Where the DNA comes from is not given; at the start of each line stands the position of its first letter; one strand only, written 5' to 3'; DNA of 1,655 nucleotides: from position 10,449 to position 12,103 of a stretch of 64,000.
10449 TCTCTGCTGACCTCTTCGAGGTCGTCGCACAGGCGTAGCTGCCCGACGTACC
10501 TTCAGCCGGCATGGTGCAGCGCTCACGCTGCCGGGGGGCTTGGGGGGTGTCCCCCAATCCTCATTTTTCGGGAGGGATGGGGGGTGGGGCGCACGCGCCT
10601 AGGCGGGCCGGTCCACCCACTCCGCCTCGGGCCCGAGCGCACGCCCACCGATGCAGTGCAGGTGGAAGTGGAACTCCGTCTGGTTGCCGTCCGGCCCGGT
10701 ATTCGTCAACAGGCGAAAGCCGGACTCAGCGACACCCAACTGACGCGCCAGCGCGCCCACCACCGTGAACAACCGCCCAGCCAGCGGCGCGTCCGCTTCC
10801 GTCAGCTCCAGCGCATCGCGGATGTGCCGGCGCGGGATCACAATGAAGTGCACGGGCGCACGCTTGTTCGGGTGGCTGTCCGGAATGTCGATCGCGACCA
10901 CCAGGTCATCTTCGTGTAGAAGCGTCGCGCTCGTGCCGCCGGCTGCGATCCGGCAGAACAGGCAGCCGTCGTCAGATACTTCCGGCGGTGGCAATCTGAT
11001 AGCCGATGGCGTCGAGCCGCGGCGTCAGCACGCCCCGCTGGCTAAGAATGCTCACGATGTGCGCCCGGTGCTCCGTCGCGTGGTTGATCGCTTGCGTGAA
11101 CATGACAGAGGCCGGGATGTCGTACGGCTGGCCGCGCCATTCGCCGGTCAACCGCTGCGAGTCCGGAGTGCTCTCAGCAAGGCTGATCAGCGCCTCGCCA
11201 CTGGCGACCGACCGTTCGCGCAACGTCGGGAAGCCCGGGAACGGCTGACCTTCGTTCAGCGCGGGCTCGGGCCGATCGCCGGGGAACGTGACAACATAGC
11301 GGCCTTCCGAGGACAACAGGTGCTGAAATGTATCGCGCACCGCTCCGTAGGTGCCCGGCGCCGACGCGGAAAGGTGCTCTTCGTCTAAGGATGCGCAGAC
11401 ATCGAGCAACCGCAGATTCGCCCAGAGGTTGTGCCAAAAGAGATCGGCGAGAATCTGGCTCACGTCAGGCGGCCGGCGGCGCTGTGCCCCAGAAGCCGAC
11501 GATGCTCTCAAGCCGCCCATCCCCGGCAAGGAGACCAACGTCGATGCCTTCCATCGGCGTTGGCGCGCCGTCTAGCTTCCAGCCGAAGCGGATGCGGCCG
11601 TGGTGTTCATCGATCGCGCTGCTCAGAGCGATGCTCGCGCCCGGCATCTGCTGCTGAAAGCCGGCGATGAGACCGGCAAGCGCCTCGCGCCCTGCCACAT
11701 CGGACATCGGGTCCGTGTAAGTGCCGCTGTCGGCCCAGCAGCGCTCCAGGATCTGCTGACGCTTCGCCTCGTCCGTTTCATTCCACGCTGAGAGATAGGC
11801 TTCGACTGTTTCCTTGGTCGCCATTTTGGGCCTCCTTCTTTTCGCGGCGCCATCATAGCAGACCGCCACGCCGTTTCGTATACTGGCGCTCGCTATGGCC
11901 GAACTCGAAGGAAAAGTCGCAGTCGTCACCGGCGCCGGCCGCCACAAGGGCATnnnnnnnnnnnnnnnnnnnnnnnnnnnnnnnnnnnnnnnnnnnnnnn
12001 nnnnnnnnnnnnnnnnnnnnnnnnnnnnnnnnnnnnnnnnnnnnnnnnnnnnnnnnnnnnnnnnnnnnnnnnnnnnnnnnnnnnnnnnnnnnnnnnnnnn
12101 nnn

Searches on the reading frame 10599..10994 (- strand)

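Call 48: search_protein_families(library=pfam, proteins=[window:10599-10994:-], max_evalue=0.001)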
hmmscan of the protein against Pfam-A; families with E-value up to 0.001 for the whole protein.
window:10599-10994:- (131 aa): 2 families
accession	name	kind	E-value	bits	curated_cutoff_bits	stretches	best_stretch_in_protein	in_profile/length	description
PF11969.13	DcpS_C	-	5.9e-15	56.2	24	1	11-116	2-101/114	Scavenger mRNA decapping enzyme C-term binding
PF01230.28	HIT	-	3.2e-13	50.6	21.5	1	23-119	6-97/98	HIT domain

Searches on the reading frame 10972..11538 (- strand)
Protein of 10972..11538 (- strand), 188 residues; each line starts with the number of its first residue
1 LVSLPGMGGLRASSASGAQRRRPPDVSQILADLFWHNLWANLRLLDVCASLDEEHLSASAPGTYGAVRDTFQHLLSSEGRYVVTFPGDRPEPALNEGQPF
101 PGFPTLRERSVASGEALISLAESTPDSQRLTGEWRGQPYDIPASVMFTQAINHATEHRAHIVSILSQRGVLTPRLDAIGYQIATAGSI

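Call 47: search_protein_families(library=pfam, proteins=[window:10972-11538:-], max_evalue=0.001)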
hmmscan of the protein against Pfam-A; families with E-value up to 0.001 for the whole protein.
window:10972-11538:- (188 aa): 2 families
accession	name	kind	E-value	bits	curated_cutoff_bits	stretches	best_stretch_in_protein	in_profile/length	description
PF05163.17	DinB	-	6e-14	52.8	23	1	32-181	7-158/165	DinB family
PF12867.12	DinB_2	-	0.00036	21.4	24.8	1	43-160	8-127/128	DinB superfamily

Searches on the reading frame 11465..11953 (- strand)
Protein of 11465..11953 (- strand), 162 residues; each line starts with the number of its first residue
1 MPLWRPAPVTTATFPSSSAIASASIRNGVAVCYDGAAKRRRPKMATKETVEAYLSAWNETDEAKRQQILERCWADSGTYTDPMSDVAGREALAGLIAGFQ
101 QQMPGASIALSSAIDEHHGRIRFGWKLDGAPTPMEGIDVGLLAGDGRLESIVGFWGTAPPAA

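Call 48: search_protein_families(library=pfam, proteins=[window:11465-11953:-], max_evalue=0.001)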
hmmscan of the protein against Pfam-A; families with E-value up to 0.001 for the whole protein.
window:11465-11953:- (162 aa): 1 family
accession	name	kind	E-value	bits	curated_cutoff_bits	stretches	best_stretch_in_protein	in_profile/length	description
PF12680.13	SnoaL_2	-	1e-05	26.5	27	1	50-139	1-91/102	SnoaL-like domain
